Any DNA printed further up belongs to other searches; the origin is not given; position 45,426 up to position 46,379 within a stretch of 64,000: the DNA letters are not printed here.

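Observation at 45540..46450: GC-rich (~57% vs ~41% background) islet encoding one unknown protein, followed by a very strong terminator and a G-quadruplex motif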

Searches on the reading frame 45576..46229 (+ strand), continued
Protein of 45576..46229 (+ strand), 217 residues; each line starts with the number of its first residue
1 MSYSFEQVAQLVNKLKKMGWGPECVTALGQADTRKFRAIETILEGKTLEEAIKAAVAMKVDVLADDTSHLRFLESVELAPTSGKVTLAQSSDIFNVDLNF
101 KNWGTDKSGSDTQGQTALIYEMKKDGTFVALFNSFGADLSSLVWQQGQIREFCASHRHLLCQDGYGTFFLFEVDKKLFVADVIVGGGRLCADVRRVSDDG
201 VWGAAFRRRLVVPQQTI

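Call 80: search_protein_families(library=ncbifam, proteins=[window:45576-46229:+, L006:1744-2613:+, L006:1221-1577:-], max_evalue=0.01)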
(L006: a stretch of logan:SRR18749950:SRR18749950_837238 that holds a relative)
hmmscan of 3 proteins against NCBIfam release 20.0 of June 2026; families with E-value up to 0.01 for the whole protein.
window:45576-46229:+ (217 aa): 0 families

L006:1744-2613:+ (289 aa): 9 families
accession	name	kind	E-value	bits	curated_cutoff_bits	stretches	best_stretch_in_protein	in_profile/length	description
TIGR04416.1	group_II_RT_mat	equivalog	1.4e-41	142.8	300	1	3-264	35-293/353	group II intron reverse transcriptase/maturase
NF041747.1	Drt3a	equivalog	2e-23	83.4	200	1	93-263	109-289/412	antiviral reverse transcriptase Drt3a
NF038233.2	retron_St85_RT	exception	3e-18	66.1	235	1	92-211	86-204/289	retron St85 family RNA-directed DNA polymerase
NF041746.1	Drt2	equivalog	9.4e-16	58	390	2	141-246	218-332/416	antiviral reverse transcriptase Drt2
NF041750.1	Drt5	equivalog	6.2e-09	35.3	550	1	73-219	105-248/484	antiviral reverse transcriptase Drt5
NF041749.1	Drt4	equivalog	4e-07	29.4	450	1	144-259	192-304/489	antiviral reverse transcriptase Drt4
NF042941.1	Retron_TIR_antiphage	equivalog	8e-07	28.2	600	1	89-213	86-209/464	TIR domain-containing anti-phage reverse transcriptase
TIGR04499.1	abortive_AbiA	subfamily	1.3e-06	27.5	250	1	78-204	129-274/615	AbiA family abortive infection protein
NF041748.1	Drt3b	equivalog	0.0027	16.5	350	1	98-213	177-308/647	antiviral reverse transcriptase Drt3b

L006:1221-1577:- (118 aa): 1 family
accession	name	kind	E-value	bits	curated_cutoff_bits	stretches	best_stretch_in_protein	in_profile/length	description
NF033474.1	DivGenRetAVD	equivalog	5.7e-20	71.6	80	1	3-107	2-104/104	diversity-generating retroelement protein Avd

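Call 87: fold_search(model_id=the predicted structure, library=viral)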
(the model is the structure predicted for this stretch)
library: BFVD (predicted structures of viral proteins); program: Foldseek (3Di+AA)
matches with E <= 10: 726; with E <= 0.001: 0
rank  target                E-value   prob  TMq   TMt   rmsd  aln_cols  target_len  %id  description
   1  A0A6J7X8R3            1.4e-01  0.80  0.16  0.49   3.2        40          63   25  Uncharacterized protein [uncultured Caudovirales phage]
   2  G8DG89                1.9e-01  0.06  0.15  0.16  20.0       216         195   14  (no name in the UniProt tables at hand)
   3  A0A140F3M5            2.9e-01  0.06  0.17  0.21  12.8       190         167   10  Agglutinin C-terminal domain-containing protein [Pyrobaculum filamentous virus 1]
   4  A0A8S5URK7            3.2e-01  0.07  0.13  0.10  13.7        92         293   14  PlyB like endolysin [Siphoviridae sp. ctg6c78]
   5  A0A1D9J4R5            3.4e-01  0.08  0.13  0.09  16.6        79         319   14  Gag-Pol polyprotein (Fragment) [Human immunodeficiency virus type 1]
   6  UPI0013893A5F         3.4e-01  0.08  0.12  0.08  16.3        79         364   14  (no name look-up for this kind of identifier)
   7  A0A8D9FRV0            4.1e-01  0.33  0.14  0.18   7.9        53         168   15  UVR domain-containing protein [uncultured marine phage]
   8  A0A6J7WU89            4.7e-01  0.03  0.13  0.10  18.4       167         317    9  Siphovirus-type tail component [uncultured Caudovirales phage]
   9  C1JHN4                5.0e-01  0.08  0.14  0.10  15.5        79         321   18  Pol protein (Fragment) [Human immunodeficiency virus type 1]
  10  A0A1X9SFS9            5.0e-01  0.01  0.10  0.09  27.6       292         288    7  Uncharacterized protein [Bacillus phage Flapjack]
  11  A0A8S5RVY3            6.0e-01  0.18  0.16  0.14   7.5        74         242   11  Uncharacterized protein [Siphoviridae sp. ctHip2]
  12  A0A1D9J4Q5            6.0e-01  0.07  0.14  0.14  14.2        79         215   18  Pol protein (Fragment) [Human immunodeficiency virus type 1]
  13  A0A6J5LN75            6.4e-01  0.16  0.15  0.35   7.0        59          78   12  Uncharacterized protein [uncultured Caudovirales phage]
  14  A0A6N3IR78            6.4e-01  0.16  0.25  0.29   5.0       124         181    7  ORF3 [Bearded dragon adenovirus 1]
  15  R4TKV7                6.4e-01  0.05  0.10  0.16   8.2        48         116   10  Uncharacterized protein [Haloarcula hispanica tailed virus 1]
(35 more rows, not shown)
